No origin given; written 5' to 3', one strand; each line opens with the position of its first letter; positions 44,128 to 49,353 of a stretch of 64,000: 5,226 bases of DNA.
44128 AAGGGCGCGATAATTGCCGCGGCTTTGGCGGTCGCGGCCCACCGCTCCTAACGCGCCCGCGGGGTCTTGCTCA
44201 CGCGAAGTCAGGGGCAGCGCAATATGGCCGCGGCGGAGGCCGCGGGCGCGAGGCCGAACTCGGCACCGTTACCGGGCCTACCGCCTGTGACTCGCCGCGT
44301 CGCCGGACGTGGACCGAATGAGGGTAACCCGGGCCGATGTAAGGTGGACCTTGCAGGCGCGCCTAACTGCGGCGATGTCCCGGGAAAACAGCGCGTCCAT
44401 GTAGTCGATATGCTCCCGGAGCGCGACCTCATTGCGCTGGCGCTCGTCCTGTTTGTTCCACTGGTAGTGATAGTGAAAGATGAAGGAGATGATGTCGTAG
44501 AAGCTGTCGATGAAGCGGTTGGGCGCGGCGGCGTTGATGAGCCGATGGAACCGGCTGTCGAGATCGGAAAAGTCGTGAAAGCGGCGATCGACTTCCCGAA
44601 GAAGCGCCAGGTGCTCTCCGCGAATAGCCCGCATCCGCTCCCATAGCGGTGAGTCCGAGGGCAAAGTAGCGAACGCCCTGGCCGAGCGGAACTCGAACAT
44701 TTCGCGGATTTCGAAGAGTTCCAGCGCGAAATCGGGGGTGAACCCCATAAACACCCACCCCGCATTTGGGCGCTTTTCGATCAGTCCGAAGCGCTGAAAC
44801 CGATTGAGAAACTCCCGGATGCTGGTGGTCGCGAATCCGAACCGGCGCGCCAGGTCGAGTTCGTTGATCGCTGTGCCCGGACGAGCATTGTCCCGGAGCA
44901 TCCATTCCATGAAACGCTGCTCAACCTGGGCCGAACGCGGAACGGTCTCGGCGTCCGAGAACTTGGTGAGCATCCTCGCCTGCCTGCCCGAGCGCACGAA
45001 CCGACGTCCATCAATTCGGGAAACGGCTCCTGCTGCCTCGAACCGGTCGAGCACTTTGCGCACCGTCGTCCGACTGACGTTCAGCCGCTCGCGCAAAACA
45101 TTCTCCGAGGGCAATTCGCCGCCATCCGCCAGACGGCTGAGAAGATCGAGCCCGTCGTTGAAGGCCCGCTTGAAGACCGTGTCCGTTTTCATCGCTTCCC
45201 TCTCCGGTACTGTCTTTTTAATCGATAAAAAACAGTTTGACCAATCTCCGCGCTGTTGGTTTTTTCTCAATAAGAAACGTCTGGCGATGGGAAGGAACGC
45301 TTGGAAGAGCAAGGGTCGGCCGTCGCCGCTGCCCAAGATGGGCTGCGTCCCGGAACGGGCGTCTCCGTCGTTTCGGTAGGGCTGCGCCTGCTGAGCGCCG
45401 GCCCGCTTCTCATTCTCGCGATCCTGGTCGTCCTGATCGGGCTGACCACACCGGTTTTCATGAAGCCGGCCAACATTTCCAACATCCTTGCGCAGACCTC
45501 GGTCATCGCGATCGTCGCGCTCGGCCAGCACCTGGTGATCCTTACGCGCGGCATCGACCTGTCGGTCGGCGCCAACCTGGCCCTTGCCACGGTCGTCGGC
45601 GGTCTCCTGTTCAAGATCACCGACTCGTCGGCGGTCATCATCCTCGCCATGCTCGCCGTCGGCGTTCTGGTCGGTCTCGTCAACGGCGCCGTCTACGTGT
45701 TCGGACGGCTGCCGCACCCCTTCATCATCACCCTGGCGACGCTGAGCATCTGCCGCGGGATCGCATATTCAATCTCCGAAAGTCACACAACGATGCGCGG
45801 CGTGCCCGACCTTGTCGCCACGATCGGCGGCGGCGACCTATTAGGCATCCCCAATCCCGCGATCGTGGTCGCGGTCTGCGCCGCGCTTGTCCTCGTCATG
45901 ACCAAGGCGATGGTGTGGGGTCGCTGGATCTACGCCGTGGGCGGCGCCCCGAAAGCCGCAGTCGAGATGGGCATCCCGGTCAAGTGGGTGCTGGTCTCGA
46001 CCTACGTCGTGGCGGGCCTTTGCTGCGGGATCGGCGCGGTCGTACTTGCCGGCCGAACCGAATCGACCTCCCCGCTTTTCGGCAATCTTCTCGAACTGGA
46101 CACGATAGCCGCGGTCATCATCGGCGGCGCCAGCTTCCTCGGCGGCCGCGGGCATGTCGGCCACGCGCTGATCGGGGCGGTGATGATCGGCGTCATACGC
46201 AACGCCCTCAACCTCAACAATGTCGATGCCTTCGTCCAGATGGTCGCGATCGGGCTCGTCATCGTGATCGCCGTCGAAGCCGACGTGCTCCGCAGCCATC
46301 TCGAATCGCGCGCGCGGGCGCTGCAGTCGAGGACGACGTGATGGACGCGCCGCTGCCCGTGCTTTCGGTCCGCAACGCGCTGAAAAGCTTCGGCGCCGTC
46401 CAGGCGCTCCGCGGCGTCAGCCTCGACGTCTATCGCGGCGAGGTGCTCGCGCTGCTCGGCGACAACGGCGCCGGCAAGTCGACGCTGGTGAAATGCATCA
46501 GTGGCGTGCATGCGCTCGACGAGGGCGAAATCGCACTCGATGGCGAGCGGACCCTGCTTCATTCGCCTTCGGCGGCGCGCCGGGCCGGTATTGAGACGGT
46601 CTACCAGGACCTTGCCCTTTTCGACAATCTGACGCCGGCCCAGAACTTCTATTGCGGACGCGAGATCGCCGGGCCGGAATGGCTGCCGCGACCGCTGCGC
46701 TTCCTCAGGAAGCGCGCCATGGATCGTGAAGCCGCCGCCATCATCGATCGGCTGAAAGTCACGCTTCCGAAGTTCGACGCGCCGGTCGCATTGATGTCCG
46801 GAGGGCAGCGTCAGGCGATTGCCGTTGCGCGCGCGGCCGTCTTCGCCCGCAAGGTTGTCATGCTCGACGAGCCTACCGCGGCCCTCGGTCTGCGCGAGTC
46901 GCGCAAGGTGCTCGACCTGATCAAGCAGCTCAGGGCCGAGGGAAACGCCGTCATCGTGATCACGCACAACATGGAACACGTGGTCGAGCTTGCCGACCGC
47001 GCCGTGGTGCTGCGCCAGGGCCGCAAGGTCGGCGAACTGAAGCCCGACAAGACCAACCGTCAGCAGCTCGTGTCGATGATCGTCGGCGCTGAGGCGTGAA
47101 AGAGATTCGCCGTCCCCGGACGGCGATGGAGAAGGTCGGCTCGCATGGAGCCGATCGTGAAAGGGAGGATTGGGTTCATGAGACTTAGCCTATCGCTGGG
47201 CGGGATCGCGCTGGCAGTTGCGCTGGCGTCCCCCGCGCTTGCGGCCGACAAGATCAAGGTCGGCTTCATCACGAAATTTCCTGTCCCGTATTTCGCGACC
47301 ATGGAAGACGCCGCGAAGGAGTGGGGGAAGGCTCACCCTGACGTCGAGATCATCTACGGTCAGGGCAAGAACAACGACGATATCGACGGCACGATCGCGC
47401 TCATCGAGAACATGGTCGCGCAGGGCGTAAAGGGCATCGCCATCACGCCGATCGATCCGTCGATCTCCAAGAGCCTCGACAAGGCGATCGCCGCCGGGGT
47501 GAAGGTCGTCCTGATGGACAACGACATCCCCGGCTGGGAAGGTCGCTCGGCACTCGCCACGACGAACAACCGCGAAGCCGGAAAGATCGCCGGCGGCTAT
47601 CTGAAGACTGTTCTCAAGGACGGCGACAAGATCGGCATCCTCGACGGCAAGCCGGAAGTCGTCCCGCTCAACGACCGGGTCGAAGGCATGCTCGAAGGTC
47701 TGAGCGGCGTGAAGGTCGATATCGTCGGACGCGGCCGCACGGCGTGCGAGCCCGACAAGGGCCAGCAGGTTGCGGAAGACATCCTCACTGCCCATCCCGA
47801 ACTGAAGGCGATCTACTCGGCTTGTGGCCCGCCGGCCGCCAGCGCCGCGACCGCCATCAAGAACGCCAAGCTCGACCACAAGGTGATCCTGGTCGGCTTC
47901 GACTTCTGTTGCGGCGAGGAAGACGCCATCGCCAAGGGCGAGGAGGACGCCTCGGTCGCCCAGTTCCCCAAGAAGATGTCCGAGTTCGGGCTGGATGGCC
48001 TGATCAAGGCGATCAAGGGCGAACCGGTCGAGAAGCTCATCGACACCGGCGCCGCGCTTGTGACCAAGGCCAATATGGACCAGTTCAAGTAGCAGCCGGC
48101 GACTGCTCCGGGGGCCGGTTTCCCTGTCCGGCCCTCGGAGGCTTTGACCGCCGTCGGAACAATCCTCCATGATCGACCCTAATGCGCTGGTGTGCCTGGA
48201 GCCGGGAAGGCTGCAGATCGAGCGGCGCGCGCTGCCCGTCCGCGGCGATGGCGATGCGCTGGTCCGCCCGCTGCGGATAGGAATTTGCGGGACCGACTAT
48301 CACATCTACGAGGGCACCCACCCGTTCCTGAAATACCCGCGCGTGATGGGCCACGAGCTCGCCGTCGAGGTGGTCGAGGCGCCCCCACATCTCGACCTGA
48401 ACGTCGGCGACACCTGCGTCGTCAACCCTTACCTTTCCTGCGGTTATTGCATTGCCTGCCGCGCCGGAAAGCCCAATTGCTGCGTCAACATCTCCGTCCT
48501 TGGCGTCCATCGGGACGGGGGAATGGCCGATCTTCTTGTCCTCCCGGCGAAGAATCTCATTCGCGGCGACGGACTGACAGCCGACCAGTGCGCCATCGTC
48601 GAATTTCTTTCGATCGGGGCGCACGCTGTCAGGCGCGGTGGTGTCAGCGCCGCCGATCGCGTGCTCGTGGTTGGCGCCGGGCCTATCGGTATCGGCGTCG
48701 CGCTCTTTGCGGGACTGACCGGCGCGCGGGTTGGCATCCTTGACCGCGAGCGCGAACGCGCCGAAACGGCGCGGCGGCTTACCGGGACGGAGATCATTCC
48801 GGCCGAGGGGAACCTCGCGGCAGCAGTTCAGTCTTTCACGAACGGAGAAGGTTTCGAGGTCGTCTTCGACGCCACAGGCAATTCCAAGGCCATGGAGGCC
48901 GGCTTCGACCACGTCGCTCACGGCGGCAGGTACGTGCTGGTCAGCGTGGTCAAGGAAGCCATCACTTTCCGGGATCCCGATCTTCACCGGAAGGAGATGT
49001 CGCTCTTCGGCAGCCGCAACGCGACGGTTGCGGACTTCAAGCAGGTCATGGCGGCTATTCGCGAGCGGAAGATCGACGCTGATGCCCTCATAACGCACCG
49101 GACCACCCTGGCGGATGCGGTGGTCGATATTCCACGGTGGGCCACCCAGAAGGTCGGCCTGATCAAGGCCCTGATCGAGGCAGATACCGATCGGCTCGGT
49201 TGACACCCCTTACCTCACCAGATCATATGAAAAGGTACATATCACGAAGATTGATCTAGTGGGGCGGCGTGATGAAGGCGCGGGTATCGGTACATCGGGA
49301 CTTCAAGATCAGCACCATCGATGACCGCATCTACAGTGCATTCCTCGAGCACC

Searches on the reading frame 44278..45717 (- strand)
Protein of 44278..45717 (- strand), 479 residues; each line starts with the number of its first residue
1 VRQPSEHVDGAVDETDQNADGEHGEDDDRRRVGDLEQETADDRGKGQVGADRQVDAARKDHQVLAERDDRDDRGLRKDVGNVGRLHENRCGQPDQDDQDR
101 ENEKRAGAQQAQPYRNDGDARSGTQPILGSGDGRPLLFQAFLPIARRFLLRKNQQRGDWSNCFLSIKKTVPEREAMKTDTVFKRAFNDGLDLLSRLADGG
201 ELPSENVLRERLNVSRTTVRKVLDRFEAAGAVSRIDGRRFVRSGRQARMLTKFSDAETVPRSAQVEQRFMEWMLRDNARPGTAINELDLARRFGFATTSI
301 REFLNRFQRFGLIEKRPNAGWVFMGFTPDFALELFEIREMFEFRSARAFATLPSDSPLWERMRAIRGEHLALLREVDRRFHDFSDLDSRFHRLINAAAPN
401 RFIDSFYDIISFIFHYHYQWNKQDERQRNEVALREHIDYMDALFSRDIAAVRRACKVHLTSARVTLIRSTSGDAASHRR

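Call 45: search_protein_families(library=pfam, proteins=[window:44278-45717:-], max_evalue=0.00001)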
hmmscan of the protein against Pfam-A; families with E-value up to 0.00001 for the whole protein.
window:44278-45717:- (479 aa): 3 families
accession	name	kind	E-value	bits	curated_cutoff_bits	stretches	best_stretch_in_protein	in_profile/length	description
PF00392.27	GntR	-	3.9e-19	68.5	27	2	195-240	17-62/64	Bacterial regulatory proteins, gntR family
PF07729.17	FCD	-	4.1e-13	50.3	24.3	1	333-460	1-124/125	FCD domain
PF13545.12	HTH_Crp_2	-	6.2e-06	26.5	27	0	210-239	30-58/70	Crp-like helix-turn-helix domain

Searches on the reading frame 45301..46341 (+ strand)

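Call 45: search_protein_families(library=pfam, proteins=[window:45301-46341:+], max_evalue=0.00001)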
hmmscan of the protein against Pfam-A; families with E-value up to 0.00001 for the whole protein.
window:45301-46341:+ (346 aa): 1 family
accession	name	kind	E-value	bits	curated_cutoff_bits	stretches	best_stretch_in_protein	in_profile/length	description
PF02653.21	BPD_transp_2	-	4.3e-33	115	26.8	1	58-324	1-268/269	Branched-chain amino acid transport system / permease component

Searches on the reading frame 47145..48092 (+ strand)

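Call 45: search_protein_families(library=pfam, proteins=[window:47145-48092:+], max_evalue=0.00001)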
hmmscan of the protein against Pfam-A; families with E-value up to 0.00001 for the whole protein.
window:47145-48092:+ (315 aa): 1 family
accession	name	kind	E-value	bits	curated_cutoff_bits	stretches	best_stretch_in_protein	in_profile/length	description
PF13407.12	Peripla_BP_4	-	1e-46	160.1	35.1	1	47-293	10-257/258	Periplasmic binding protein domain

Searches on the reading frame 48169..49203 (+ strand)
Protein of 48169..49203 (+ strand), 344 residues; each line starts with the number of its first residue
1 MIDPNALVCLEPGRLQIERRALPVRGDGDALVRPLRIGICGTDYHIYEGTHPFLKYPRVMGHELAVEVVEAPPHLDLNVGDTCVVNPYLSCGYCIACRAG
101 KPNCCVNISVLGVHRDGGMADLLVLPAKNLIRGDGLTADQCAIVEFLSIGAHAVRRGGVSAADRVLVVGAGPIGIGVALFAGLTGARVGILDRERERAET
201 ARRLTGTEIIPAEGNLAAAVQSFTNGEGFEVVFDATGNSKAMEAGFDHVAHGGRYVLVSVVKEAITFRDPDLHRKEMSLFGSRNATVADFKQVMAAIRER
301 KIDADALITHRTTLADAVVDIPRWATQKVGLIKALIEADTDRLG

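Call 45: search_protein_families(library=pfam, proteins=[window:48169-49203:+], max_evalue=0.00001)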
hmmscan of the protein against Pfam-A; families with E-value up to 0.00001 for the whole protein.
window:48169-49203:+ (344 aa): 3 families
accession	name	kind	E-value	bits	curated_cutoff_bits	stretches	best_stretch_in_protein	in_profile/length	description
PF08240.17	ADH_N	-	1.7e-22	80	23.5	1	26-132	1-101/104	Alcohol dehydrogenase GroES-like domain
PF00107.32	ADH_zinc_N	-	3.2e-21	76.1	31.8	1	172-297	1-127/129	Zinc-binding dehydrogenase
PF16912.11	Glu_dehyd_C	-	1.4e-11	44.8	34.9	1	161-316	30-193/211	Glucose dehydrogenase C-terminus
